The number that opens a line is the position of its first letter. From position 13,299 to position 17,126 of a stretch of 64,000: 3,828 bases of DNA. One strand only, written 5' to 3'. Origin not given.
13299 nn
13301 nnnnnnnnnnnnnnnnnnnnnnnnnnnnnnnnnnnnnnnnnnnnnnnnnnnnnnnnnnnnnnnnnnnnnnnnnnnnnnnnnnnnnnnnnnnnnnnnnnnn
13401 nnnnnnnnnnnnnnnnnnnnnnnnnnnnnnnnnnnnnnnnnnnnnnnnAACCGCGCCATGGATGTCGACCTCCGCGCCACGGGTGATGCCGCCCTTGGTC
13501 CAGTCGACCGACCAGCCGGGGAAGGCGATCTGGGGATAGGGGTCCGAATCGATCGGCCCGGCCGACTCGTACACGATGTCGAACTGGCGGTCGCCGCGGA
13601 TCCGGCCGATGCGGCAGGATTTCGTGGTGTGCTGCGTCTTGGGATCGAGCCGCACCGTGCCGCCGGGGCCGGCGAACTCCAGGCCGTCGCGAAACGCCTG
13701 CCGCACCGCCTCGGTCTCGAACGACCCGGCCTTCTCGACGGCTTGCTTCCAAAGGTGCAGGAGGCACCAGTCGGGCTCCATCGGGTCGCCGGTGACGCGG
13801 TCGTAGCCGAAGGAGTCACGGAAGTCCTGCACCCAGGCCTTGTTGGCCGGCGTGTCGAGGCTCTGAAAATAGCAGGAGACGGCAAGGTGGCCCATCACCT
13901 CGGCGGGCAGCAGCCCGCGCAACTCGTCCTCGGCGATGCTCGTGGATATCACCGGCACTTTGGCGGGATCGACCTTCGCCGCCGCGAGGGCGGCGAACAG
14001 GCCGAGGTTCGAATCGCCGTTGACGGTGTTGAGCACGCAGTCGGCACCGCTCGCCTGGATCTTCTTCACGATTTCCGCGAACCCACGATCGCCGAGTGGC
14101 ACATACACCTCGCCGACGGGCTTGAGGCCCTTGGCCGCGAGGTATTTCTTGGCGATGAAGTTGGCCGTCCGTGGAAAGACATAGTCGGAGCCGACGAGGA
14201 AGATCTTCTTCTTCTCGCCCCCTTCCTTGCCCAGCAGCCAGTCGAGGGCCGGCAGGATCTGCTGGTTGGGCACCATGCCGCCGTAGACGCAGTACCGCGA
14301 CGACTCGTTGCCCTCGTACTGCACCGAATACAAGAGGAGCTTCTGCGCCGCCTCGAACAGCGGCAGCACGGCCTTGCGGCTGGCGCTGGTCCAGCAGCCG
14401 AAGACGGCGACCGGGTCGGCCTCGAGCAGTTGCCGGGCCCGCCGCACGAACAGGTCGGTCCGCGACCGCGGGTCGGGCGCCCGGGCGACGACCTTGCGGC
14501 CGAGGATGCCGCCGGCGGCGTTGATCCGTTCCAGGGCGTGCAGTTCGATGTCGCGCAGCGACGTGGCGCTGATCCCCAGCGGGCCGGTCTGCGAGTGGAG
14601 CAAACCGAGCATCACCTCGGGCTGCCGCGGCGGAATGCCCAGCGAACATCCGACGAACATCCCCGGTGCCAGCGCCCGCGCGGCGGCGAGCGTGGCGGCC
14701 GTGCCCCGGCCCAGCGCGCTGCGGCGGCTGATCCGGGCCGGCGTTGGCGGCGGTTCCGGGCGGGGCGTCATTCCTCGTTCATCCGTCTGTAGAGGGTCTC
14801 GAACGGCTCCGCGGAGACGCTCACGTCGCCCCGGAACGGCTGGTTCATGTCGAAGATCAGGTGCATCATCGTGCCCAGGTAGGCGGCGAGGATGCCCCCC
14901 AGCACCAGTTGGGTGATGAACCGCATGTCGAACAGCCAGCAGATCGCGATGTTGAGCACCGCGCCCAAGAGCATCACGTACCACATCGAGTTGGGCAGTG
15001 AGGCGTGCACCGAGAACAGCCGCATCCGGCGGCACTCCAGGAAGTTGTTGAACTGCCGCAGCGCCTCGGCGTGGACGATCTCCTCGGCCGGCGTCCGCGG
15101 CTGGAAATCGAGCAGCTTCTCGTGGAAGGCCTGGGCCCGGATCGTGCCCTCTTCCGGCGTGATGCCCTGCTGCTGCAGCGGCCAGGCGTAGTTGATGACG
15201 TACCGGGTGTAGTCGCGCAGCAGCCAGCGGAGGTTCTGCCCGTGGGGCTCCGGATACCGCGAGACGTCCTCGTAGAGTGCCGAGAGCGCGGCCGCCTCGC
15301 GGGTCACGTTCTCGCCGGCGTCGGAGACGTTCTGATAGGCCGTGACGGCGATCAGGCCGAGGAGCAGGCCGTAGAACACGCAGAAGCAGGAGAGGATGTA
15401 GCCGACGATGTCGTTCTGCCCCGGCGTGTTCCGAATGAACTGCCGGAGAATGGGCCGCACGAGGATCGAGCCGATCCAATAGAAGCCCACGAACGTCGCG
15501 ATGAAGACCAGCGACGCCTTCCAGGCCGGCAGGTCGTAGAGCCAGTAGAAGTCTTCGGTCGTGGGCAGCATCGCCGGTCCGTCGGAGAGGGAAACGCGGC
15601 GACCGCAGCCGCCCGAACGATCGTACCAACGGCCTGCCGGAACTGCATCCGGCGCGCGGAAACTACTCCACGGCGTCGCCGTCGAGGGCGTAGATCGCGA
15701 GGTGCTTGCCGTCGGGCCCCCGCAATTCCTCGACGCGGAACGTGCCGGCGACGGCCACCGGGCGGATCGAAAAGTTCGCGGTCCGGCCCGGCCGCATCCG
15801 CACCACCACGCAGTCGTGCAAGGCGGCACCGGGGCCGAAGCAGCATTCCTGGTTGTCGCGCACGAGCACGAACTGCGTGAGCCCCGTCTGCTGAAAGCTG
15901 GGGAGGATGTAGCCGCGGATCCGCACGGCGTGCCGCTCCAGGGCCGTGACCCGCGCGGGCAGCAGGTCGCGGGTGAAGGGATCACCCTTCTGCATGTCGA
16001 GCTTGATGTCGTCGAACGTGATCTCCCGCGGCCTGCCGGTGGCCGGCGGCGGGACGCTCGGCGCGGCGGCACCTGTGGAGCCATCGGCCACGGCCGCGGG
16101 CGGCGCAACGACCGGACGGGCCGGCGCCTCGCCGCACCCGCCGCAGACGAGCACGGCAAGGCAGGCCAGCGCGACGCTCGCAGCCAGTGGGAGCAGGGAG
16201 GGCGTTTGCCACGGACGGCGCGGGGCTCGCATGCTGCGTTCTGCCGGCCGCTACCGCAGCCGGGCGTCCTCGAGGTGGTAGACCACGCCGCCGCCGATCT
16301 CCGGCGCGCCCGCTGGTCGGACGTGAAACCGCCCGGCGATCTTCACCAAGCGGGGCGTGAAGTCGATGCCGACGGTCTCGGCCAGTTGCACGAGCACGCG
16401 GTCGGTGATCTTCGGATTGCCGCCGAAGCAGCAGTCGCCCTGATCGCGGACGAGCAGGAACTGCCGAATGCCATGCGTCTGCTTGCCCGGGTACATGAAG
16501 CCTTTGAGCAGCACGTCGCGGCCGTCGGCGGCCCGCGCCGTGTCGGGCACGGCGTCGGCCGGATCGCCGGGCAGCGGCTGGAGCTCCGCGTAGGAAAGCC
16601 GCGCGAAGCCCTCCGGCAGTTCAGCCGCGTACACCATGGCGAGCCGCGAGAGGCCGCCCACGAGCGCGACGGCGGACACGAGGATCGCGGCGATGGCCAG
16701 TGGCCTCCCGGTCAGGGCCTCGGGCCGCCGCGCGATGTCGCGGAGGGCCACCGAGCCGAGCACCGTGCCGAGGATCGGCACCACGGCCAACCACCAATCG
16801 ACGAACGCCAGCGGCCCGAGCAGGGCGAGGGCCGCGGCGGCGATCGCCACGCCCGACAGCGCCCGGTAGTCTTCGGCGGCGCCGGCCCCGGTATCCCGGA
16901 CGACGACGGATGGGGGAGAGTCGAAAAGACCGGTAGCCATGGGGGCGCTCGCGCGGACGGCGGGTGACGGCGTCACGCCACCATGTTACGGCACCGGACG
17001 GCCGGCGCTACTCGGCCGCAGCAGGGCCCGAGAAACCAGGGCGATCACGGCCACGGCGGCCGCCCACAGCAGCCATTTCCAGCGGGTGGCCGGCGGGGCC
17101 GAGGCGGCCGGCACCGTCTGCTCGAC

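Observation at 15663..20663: MacB/FtsX-type ABC transporter operon with a CPFC-HEAT periplasmic protein and two CCFG-type DUF3299 proteins: candidate undescribed envelope system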

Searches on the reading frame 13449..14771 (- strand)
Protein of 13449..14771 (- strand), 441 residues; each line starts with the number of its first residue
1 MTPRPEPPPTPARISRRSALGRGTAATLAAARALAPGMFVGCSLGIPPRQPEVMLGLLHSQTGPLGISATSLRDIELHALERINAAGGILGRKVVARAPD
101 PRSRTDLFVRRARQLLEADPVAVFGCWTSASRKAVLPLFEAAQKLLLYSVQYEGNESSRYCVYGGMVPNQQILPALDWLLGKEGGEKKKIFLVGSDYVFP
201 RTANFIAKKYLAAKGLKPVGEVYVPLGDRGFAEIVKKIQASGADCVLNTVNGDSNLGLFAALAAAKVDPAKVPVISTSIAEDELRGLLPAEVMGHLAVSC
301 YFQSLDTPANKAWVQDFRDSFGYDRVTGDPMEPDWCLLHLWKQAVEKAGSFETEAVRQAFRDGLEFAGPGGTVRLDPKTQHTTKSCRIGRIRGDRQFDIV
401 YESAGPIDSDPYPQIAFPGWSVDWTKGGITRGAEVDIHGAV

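Call 4: search_protein_families(library=pfam, proteins=[window:13449-14771:-], max_evalue=0.1)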
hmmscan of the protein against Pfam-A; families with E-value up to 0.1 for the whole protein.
seq(441 aa): 3 families
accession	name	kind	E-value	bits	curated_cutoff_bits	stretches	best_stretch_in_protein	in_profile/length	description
PF13433.12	Peripla_BP_5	-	3.1e-126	421.8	27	1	55-415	3-360/363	Periplasmic binding protein domain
PF13458.12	Peripla_BP_6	-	2.4e-68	231.8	31.7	1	53-393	2-340/343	Periplasmic binding protein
PF01094.35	ANF_receptor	-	0.015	14.8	25.4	1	78-160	8-93/353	Receptor family ligand binding region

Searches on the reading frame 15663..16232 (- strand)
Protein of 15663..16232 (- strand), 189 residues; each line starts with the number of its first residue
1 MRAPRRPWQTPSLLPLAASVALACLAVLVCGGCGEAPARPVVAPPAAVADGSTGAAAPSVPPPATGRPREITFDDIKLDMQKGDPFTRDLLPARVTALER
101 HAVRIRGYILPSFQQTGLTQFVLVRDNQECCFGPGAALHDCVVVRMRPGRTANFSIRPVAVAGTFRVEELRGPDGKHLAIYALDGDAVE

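Call 4: search_protein_families(library=pfam, proteins=[window:15663-16232:-], max_evalue=0.1)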
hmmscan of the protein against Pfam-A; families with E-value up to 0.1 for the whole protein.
window:15663-16232:- (189 aa): 1 family
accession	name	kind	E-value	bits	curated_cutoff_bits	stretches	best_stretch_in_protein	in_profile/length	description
PF11736.14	DUF3299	-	4.6e-05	24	22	1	95-188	44-137/139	Protein of unknown function (DUF3299)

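Call 5: search_protein_families(library=ncbifam, proteins=[window:15663-16232:-], max_evalue=0.1)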
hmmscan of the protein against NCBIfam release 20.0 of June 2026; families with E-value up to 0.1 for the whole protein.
window:15663-16232:- (189 aa): 0 families

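Call 20: search_solved_structures(query=window:15663-16232:-, max_evalue=10, show_alignments=2)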
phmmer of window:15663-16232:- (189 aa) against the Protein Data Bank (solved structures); distinct sequences matched with E-value up to 10: 2.
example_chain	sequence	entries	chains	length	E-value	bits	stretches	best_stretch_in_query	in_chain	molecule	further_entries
4hsp_A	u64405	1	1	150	0.0015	21.9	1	61-170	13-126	hypothetical protein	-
9xkl_A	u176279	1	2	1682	5.3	10.4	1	78-120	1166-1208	E3 ubiquitin-protein ligase UBR4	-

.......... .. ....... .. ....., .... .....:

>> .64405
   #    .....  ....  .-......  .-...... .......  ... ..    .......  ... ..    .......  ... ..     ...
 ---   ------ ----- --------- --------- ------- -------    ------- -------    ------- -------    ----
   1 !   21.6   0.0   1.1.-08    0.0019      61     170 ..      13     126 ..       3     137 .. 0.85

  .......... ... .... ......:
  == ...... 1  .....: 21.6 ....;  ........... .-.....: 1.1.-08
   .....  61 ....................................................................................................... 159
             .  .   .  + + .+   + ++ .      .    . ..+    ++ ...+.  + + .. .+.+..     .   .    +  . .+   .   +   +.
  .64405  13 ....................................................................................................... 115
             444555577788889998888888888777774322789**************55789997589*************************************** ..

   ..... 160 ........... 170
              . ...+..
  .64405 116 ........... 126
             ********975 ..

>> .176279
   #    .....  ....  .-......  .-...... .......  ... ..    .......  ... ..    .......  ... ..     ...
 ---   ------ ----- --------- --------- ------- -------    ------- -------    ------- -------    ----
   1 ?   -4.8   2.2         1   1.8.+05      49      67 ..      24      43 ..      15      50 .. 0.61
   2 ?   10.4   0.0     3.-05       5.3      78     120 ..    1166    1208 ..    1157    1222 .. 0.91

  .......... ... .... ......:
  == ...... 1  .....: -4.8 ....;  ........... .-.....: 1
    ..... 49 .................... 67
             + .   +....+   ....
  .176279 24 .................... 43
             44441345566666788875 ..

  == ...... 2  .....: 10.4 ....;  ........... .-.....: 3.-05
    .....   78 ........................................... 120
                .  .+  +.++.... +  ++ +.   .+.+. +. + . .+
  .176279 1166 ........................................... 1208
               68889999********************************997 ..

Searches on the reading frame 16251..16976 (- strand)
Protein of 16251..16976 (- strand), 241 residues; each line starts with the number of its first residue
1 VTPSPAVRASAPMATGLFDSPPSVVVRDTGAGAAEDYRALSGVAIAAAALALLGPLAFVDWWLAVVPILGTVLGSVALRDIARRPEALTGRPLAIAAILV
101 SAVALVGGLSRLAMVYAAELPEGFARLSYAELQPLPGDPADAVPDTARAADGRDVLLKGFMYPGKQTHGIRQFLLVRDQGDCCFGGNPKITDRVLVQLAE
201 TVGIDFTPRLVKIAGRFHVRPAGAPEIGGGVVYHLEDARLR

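Call 4: search_protein_families(library=pfam, proteins=[window:16251-16976:-], max_evalue=0.1)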
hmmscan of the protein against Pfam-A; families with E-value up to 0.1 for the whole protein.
window:16251-16976:- (241 aa): 3 families
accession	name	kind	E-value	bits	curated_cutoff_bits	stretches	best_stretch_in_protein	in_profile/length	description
PF13828.11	DUF4190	-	3e-07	30.5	35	1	44-107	2-58/62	Domain of unknown function (DUF4190)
PF11736.14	DUF3299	-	0.003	18.1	22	1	146-237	43-134/139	Protein of unknown function (DUF3299)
PF11992.13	TgpA_N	-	0.0045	16.5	30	1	44-112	2-73/333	TgpA N-terminal domain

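Call 5: search_protein_families(library=ncbifam, proteins=[window:16251-16976:-], max_evalue=0.1)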
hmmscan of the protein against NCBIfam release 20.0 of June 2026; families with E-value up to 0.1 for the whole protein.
window:16251-16976:- (241 aa): 0 families

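Call 32: search_solved_structures(query=window:16251-16976:-, max_evalue=10, show_alignments=1)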
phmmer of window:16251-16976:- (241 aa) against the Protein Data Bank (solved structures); distinct sequences matched with E-value up to 10: 3.
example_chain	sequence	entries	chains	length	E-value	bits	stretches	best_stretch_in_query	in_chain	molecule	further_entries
4hsp_A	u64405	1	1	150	0.2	14.6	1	133-226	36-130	hypothetical protein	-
4dxe_A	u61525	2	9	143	0.31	14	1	164-235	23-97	acyl-carrier-protein synthase | Holo-[acyl-carrier-protein] synthase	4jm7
5cxd_A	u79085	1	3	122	0.54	13.2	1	167-235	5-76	Holo-[acyl-carrier-protein] synthase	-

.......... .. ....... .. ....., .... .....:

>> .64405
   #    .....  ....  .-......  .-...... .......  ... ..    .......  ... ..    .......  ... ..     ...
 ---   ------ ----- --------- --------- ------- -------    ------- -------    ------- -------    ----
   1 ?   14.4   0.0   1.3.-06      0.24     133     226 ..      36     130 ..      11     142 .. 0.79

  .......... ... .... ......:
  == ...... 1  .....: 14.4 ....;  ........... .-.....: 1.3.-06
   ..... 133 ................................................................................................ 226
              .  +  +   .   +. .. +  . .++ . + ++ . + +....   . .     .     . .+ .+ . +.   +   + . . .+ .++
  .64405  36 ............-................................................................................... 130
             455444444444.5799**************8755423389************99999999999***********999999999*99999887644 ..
